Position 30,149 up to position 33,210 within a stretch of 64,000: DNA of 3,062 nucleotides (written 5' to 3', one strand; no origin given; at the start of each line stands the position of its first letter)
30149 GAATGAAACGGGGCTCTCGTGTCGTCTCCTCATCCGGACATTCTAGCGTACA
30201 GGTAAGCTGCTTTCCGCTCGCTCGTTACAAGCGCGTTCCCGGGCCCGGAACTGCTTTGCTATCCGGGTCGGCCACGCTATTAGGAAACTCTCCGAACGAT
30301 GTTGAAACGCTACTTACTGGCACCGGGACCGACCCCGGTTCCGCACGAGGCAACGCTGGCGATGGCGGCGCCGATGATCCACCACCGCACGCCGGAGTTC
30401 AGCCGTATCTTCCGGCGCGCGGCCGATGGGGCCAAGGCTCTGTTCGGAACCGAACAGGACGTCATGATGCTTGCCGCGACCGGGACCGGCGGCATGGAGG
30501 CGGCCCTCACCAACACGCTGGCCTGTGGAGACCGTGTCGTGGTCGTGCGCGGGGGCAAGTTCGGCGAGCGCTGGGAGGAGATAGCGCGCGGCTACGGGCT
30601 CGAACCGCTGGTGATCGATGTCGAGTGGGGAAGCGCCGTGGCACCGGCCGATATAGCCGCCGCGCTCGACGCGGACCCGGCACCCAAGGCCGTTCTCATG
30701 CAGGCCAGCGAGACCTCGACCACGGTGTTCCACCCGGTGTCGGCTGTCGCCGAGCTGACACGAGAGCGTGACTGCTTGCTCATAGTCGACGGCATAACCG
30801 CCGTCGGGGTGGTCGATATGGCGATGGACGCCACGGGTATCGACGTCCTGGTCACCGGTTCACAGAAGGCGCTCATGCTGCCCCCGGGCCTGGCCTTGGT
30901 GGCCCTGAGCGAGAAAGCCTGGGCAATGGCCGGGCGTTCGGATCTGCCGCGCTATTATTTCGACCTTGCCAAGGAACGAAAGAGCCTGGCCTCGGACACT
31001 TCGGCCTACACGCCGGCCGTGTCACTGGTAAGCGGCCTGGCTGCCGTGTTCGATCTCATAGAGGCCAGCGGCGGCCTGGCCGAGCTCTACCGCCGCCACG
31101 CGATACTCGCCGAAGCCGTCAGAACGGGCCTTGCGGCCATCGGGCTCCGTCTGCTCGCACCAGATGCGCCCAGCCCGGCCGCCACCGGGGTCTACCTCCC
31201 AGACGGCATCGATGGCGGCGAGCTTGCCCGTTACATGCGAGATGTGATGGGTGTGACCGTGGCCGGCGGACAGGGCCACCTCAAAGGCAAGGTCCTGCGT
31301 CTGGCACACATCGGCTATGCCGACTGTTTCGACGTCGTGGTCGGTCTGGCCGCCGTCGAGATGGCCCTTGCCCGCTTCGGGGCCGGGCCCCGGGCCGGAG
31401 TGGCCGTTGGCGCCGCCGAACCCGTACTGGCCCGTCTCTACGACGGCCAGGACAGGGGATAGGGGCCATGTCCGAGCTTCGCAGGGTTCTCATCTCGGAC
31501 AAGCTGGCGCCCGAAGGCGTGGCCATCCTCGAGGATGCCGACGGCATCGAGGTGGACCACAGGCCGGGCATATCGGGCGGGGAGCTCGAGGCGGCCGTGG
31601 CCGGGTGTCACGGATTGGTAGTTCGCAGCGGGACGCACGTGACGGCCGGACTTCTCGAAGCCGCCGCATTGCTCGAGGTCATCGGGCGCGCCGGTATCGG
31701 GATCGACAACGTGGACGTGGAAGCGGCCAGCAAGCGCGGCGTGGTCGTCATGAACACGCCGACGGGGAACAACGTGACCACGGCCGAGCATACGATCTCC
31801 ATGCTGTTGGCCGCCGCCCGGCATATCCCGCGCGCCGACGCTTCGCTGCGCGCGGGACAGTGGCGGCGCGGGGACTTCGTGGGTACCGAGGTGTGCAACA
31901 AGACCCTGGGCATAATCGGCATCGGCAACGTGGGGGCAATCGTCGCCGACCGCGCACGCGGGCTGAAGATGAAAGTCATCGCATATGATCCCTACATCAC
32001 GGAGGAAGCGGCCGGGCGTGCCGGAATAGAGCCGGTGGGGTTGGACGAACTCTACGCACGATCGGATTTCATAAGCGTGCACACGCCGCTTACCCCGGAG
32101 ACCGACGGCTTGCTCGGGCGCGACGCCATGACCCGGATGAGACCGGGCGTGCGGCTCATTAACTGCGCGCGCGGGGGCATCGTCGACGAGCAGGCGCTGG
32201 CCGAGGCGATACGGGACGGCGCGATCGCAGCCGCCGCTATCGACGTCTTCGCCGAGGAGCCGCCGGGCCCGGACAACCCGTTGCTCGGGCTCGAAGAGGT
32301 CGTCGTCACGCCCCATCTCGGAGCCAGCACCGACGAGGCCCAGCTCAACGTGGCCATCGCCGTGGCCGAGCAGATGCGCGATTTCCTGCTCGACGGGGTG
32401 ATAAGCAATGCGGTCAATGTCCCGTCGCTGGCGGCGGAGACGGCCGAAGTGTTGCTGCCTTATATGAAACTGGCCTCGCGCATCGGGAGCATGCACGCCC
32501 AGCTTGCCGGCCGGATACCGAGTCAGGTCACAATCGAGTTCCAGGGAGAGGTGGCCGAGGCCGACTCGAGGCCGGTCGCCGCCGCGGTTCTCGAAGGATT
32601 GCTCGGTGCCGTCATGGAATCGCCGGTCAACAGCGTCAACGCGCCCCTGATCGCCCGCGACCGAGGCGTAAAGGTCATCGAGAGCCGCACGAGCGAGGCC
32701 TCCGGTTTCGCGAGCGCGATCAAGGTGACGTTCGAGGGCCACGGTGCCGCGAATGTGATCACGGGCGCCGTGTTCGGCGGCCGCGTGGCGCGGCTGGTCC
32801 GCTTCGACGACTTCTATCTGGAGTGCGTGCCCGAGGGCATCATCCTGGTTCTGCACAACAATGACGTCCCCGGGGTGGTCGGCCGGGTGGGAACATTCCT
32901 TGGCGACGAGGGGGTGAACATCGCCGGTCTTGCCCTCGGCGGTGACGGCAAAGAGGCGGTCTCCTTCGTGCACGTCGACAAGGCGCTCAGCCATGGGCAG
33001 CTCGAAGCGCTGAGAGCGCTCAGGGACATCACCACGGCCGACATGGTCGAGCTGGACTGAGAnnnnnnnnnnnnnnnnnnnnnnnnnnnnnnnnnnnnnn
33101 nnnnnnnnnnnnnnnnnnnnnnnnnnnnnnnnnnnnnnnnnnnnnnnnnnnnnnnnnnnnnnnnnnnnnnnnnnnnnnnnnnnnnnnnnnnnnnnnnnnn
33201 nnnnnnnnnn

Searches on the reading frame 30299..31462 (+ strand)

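Call 65: search_protein_families(library=pfam, proteins=[window:30299-31462:+], max_evalue=0.001)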
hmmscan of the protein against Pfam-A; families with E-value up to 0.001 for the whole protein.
window:30299-31462:+ (387 aa): 1 family
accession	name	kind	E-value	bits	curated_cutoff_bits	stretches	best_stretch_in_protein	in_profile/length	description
PF00266.25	Aminotran_5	-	3.9e-21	75.9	21.5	1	24-325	31-339/371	Aminotransferase class-V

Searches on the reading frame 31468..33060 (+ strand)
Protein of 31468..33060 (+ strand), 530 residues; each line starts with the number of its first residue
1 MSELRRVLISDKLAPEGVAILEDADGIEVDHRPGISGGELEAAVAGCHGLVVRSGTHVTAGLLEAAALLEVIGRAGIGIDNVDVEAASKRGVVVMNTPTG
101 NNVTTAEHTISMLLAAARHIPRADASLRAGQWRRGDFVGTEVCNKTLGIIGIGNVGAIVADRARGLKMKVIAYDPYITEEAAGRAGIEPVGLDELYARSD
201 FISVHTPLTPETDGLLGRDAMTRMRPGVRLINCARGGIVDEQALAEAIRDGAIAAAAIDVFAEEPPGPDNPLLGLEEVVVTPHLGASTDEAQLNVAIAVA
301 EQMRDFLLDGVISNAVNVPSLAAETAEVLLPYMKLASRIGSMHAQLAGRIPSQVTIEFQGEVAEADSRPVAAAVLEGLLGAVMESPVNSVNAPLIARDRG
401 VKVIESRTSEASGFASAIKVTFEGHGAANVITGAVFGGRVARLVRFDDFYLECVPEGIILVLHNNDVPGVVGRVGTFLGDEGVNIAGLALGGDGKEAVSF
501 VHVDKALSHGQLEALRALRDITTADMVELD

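Call 65: search_protein_families(library=pfam, proteins=[window:31468-33060:+], max_evalue=0.001)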
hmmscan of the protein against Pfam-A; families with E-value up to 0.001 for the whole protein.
window:31468-33060:+ (530 aa): 4 families
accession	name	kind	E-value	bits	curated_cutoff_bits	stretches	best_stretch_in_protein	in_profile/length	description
PF02826.25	2-Hacid_dh_C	-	3.8e-62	209.3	25.1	1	110-285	1-178/178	D-isomer specific 2-hydroxyacid dehydrogenase, NAD binding domain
PF00389.36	2-Hacid_dh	-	9.6e-35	119.6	24.6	1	7-317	1-134/134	D-isomer specific 2-hydroxyacid dehydrogenase, catalytic domain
PF19304.4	PGDH_inter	-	1.9e-27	96.2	27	1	329-445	2-117/119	D-3-phosphoglycerate dehydrogenase intervening domain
PF01842.31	ACT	-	8.1e-08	32.3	27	1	459-519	2-65/66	ACT domain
